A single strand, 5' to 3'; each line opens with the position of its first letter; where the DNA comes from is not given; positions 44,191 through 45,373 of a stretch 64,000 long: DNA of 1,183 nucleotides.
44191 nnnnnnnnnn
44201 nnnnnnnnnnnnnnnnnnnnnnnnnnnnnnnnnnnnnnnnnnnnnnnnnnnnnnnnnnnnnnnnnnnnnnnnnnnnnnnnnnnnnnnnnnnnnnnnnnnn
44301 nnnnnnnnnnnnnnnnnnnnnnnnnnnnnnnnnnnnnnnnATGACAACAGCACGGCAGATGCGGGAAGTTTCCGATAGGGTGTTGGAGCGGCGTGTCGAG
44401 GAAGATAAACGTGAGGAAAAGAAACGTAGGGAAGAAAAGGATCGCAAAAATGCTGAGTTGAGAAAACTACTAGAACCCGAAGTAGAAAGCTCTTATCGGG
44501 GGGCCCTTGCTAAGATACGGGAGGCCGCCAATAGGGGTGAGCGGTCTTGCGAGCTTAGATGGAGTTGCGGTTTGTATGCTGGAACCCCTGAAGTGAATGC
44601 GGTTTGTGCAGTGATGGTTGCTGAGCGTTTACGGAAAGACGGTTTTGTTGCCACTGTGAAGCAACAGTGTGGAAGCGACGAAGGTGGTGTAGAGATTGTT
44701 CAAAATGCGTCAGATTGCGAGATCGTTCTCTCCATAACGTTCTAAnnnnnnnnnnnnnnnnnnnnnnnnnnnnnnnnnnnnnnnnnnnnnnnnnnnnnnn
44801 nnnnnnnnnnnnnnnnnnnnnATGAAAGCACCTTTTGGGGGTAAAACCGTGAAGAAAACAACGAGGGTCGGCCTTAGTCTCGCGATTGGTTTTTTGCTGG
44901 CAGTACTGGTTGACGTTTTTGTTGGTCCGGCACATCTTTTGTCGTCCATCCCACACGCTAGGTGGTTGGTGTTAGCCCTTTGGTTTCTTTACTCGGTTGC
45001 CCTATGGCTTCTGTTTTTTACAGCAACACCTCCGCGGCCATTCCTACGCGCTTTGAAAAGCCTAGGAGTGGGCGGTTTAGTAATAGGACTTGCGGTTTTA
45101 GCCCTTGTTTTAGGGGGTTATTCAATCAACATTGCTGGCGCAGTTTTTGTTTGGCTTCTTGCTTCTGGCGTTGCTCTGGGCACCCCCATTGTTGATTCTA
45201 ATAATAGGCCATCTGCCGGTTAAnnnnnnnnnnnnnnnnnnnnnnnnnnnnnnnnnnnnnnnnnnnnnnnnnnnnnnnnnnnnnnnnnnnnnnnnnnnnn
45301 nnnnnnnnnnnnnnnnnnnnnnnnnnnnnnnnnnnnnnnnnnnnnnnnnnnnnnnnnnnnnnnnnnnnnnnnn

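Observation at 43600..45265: Array of four small ORFs between uvrB and ruvA separated by a reiterated terminator plus TTGACA-promoter module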

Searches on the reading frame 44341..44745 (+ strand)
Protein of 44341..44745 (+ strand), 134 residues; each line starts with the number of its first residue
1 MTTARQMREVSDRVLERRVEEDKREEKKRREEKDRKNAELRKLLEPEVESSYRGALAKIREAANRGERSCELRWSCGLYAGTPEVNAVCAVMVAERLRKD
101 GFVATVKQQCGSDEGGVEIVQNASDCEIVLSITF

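Call 11: search_protein_families(library=pfam, proteins=[window:44341-44745:+], max_evalue=1)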
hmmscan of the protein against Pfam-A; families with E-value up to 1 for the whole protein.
window:44341-44745:+ (134 aa): 1 family
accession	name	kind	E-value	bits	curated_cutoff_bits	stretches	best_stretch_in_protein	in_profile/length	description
PF19556.4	PRTRC_E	-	0.31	11.2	26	1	21-69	102-151/175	PRTRC system protein E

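Call 12: search_protein_families(library=phrogs, proteins=[window:44341-44745:+], max_evalue=1)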
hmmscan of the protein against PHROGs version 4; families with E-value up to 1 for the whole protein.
window:44341-44745:+ (134 aa): 4 families
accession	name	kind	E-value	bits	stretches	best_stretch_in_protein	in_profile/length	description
phrog_5321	-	unknown function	0.0047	18.4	1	57-109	27-79/92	-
phrog_36316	-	unknown function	0.14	13.3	1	17-70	39-91/171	-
phrog_8208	-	unknown function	0.25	12.9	1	48-103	11-58/77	-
phrog_14063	-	head and packaging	0.78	10.9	0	5-45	50-90/193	head scaffolding protein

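Call 13: search_protein_families(library=padloc, proteins=[window:44341-44745:+], max_evalue=1)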
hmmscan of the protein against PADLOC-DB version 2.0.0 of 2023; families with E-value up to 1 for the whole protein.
window:44341-44745:+ (134 aa): 0 families

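Call 15: find_encoding_contigs(protein=window:44341-44745:+, flank=6000, max_places=10)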
Protein window:44341-44745:+ (134 aa): 7 contigs read that carry it; 6 places shown.
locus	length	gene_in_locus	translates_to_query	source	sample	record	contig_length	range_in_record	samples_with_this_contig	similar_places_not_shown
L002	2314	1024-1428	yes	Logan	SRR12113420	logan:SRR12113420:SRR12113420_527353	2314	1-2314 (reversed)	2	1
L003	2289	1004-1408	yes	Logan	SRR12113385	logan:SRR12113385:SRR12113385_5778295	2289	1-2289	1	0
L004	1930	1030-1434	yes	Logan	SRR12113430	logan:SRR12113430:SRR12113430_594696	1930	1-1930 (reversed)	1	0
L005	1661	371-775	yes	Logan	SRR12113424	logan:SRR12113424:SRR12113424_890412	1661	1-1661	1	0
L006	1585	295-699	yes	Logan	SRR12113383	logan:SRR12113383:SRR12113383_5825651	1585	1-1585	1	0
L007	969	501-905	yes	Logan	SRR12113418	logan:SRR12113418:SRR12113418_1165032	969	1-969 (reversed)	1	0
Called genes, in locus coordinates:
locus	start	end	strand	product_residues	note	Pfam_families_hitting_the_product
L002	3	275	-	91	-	?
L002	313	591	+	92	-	-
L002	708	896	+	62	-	-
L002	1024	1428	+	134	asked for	-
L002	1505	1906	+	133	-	-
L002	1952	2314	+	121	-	?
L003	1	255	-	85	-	?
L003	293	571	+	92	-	-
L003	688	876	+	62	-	-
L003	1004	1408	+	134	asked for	-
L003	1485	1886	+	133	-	-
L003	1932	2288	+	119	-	?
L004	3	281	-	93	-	?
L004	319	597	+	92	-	-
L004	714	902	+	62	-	-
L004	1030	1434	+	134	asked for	-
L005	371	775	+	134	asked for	-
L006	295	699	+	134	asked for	-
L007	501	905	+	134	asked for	-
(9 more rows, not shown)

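Call 16: find_homologous_proteins(query=window:44341-44745:+, max_evalue=0.01)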
Query window:44341-44745:+ (134 aa): 1 proteins with E <= 0.01 among 19 candidates.
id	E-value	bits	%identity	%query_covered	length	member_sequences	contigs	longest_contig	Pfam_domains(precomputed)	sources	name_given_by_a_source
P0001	1.0e-78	279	100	100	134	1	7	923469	-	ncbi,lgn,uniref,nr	ncbi:MAG: hypothetical protein HYW89_02730 [Candidatus Sungiibacteriota bacterium]|uniref:Uncharacte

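Call 29: find_related_loci(query=window:44341-44745:+, collection=metagenome_contigs, flank=5000)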
Query window:44341-44745:+ (134 aa) in metagenome_contigs; peptide patterns used: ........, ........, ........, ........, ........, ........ (x = any residue, [..] = any of these).
156 stretches matched a pattern, but none encodes a relative of the query by tblastn (E <= 1e-3).

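Call 30: find_related_loci(query=window:44341-44745:+, collection=viral_contigs, flank=5000)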
Query window:44341-44745:+ (134 aa) in viral_contigs; peptide patterns used: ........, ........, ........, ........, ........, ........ (x = any residue, [..] = any of these).
12 stretches matched a pattern, but none encodes a relative of the query by tblastn (E <= 1e-3).

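Call 36: search_protein_representatives(protein=window:44341-44745:+)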
Query: 134 residues. Proteins with E-value up to 0.001 (for the whole library): 2; up to 1e-10: 1; up to 1e-30: 1. The best 2 are listed.
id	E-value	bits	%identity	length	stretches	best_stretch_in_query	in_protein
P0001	3.2e-79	279.2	100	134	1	1-134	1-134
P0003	4.2e-05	39.9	40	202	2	57-106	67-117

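Call 46: predict_structure(protein=window:44341-44745:+)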
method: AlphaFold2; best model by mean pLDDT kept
length: 134 residues; sequences in the alignment: 1
mean_pLDDT: 84.3   pTM: 0.65
mean pLDDT of the five models: 84.3, 83.9, 79.7, 78.5, 75.2
residues with pLDDT >= 90: 67; 70-90: 45; 50-70: 13; < 50: 9
segments of 3 or more residues with pLDDT < 50: 115-119, 121-123
pLDDT, mean of each block of 10 residues (from residue 1): 69 92 96 89 90 94 95 82 84 95 90 51 67 92
secondary structure, 60 per line:
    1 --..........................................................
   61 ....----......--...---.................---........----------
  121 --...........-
elements in order: H3-64 E69-74 H83-99 E103-110 E126-133

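Call 51: fold_search(model_id=the predicted structure, library=pdb)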
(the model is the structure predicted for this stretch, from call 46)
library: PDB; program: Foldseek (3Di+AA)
matches with E <= 10: 201; with E <= 0.001: 0
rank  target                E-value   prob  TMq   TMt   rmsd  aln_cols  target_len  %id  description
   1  5vky_B                5.5e-01  0.08  0.21  0.25  14.4       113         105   12  Yeast Tda2 (YER071C) - a dynein light chain family member that works independently of the dynein motor complex and mic (released 2017-07-12)
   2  6jcl_D                6.3e-01  0.28  0.32  0.22   5.9        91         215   19  Crystal structure of cofactor-bound Rv0187 from MTB (released 2019-12-11)
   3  8i79_A                6.3e-01  0.25  0.31  0.22   5.5       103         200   16  Cryo-EM structure of KCTD7 in complex with Cullin3 (released 2023-07-26)
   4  2gmg_MODEL_1_A        6.7e-01  0.23  0.24  0.29   8.0        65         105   14  Solution NMR Structure of protein PF0610 from Pyrococcus furiosus, Northeast Structural Genomics Consortium Ta (released 2006-11-28)
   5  8fzb_B                7.6e-01  0.28  0.33  0.17   5.3        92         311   15  Crystal structure of human FAM86A (released 2023-06-21)
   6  7ax1_A                7.6e-01  0.28  0.28  0.10   6.6        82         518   12  Crystal structure of the human CCR4-CAF1 complex (released 2021-05-12)
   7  8fzb_C                7.6e-01  0.14  0.21  0.11   6.6        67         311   10  Crystal structure of human FAM86A (released 2023-06-21)
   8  2j9d_J                1.0e+00  0.10  0.22  0.24   6.0        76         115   13  Structure of GlnK1 with bound effectors indicates regulatory mechanism for ammonia uptake (released 2007-01-16)
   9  8fzb_A                1.4e+00  0.33  0.36  0.17   5.0        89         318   15  Crystal structure of human FAM86A (released 2023-06-21)
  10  6lbs_E                1.4e+00  0.14  0.28  0.26   6.1       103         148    9  Crystal structure of yeast Stn1 (released 2020-07-15)
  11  9loa_B                1.4e+00  0.08  0.21  0.32   7.8        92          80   12  Structural insights into the tumor suppressor ZMYND11 reveal diverse recognition mechanisms (released 2026-01-21)
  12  2eh1_B                1.6e+00  0.11  0.26  0.35   5.8        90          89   18  Stage V Sporolation Protein S (SpoVS) from Thermus thermophilus (released 2007-09-04)
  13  6sjy_A                1.7e+00  0.16  0.27  0.22   4.6        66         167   17  Diaminobutyrate acetyltransferase EctA from Paenibacillus lautus in complex with its product ADABA (released 2020-01-29)
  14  6lbs_C                1.7e+00  0.10  0.26  0.25  12.6        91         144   11  Crystal structure of yeast Stn1 (released 2020-07-15)
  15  5t7x_B                1.9e+00  0.09  0.28  0.26   6.3       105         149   12  Crystal structure of HHV-4 EBNA1 DNA binding domain (patient-derived, nasopharyngeal carcinoma) bound to DNA (released 2017-07-19)
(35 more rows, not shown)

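Call 53: fold_search(model_id=the predicted structure, library=viral)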
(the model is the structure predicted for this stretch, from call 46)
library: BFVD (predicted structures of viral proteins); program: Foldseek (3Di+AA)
matches with E <= 10: 622; with E <= 0.001: 2
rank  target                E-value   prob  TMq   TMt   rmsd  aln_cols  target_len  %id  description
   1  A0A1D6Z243            9.0e-04  1.00  0.39  0.50   5.2        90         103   23  (no name in the UniProt tables at hand)
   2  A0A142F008            9.6e-04  1.00  0.46  0.57   6.4       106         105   19  (no name in the UniProt tables at hand)
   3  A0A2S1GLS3            1.5e-03  1.00  0.46  0.51   7.4       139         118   19  Uncharacterized protein [Erwinia phage Cronus]
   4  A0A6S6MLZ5            1.6e-03  1.00  0.49  0.54   6.4       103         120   16  (no name in the UniProt tables at hand)
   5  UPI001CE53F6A         1.7e-03  1.00  0.48  0.55   5.3       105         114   10  (no name look-up for this kind of identifier)
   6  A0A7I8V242            3.0e-03  1.00  0.41  0.60   5.4       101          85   17  (no name in the UniProt tables at hand)
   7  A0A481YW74            3.2e-03  1.00  0.48  0.47   6.4       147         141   15  Uncharacterized protein [Marseillevirus LCMAC201]
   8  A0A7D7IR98            3.7e-03  1.00  0.41  0.49   8.1       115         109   19  (no name in the UniProt tables at hand)
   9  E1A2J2                4.2e-03  1.00  0.44  0.66   3.5        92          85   16  Uncharacterized protein [Aeromonas phage phiAS5]
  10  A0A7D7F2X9            4.8e-03  1.00  0.39  0.50   5.9       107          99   16  (no name in the UniProt tables at hand)
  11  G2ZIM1                5.1e-03  1.00  0.43  0.53   5.5        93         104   22  Uncharacterized protein [Staphylococcus phage ISP]
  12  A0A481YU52            7.0e-03  1.00  0.47  0.54   7.5        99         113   17  Uncharacterized protein [Marseillevirus LCMAC101]
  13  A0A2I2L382            7.0e-03  1.00  0.44  0.59   5.1        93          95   18  Uncharacterized protein [Orpheovirus IHUMI-LCC2]
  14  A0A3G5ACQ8            7.0e-03  0.99  0.42  0.33  10.3       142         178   15  Uncharacterized protein [Satyrvirus sp.]
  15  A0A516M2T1            7.5e-03  1.00  0.47  0.51   4.3        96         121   16  (no name in the UniProt tables at hand)
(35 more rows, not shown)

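Call 82: search_protein_families(library=ncbifam, proteins=[window:44341-44745:+], max_evalue=0.1)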
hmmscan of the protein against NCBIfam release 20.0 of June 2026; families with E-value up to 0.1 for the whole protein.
window:44341-44745:+ (134 aa): 0 families

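Call 83: search_solved_structures(query=window:44341-44745:+, max_evalue=1)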
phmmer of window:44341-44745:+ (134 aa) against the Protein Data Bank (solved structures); distinct sequences matched with E-value up to 1: 1.
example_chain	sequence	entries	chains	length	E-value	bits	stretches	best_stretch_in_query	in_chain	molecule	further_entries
3ljb_A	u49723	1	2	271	0.74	13.3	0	14-82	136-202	Interferon-induced GTP-binding protein Mx1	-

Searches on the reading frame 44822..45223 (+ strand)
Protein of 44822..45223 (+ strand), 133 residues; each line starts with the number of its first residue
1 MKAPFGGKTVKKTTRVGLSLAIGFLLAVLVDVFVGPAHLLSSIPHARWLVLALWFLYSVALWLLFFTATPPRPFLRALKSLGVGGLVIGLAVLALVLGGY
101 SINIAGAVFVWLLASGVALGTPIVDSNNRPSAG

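Call 11: search_protein_families(library=pfam, proteins=[window:44822-45223:+], max_evalue=1)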
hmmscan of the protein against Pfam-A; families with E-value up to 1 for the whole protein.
window:44822-45223:+ (133 aa): 0 families

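Call 12: search_protein_families(library=phrogs, proteins=[window:44822-45223:+], max_evalue=1)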
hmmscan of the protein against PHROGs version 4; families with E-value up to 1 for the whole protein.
window:44822-45223:+ (133 aa): 0 families

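Call 13: search_protein_families(library=padloc, proteins=[window:44822-45223:+], max_evalue=1)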
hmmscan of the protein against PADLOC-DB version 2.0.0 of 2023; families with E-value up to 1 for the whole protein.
window:44822-45223:+ (133 aa): 0 families

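Call 56: find_homologous_proteins(query=window:44849-45223:+, max_evalue=0.01)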
Query window:44849-45223:+ (124 aa): 1 proteins with E <= 0.01 among 8000 candidates.
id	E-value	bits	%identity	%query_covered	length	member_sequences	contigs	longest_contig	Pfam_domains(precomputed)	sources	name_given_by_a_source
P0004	2.3e-69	249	99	100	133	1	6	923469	-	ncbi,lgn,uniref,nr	ncbi:MAG: hypothetical protein HYW89_02735 [Candidatus Sungiibacteriota bacterium]|uniref:Uncharacte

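Call 57: find_related_loci(query=window:44849-45223:+, collection=viral_contigs, flank=5000)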
Query window:44849-45223:+ (124 aa) in viral_contigs; peptide patterns used: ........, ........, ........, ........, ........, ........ (x = any residue, [..] = any of these).
25 stretches matched a pattern, but none encodes a relative of the query by tblastn (E <= 1e-3).

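Call 82: search_protein_families(library=ncbifam, proteins=[window:44849-45223:+], max_evalue=0.1)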
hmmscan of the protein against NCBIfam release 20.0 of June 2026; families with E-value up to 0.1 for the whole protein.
window:44849-45223:+ (124 aa): 0 families

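Call 93: find_encoding_contigs(protein=window:44822-45223:+, flank=4000, max_places=10)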
Protein window:44822-45223:+ (133 aa): 6 contigs read that carry it; 5 places shown.
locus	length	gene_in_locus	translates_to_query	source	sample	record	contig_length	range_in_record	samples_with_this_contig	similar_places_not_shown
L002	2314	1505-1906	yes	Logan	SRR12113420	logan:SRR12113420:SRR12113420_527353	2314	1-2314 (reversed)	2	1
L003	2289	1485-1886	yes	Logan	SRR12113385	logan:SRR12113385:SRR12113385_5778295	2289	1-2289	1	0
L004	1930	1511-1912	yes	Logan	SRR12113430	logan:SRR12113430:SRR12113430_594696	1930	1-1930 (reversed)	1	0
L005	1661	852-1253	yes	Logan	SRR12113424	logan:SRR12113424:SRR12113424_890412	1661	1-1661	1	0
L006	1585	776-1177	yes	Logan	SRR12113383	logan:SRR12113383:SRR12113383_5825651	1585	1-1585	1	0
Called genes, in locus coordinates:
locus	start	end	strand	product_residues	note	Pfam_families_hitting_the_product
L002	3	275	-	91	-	?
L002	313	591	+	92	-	-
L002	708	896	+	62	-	-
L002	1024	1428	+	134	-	-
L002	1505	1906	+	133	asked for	-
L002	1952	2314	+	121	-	?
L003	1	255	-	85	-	?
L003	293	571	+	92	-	-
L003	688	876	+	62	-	-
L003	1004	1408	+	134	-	-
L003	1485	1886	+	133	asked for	-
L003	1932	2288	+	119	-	?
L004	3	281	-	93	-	?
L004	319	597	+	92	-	-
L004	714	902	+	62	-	-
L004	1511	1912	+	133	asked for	-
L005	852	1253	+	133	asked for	-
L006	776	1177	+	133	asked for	-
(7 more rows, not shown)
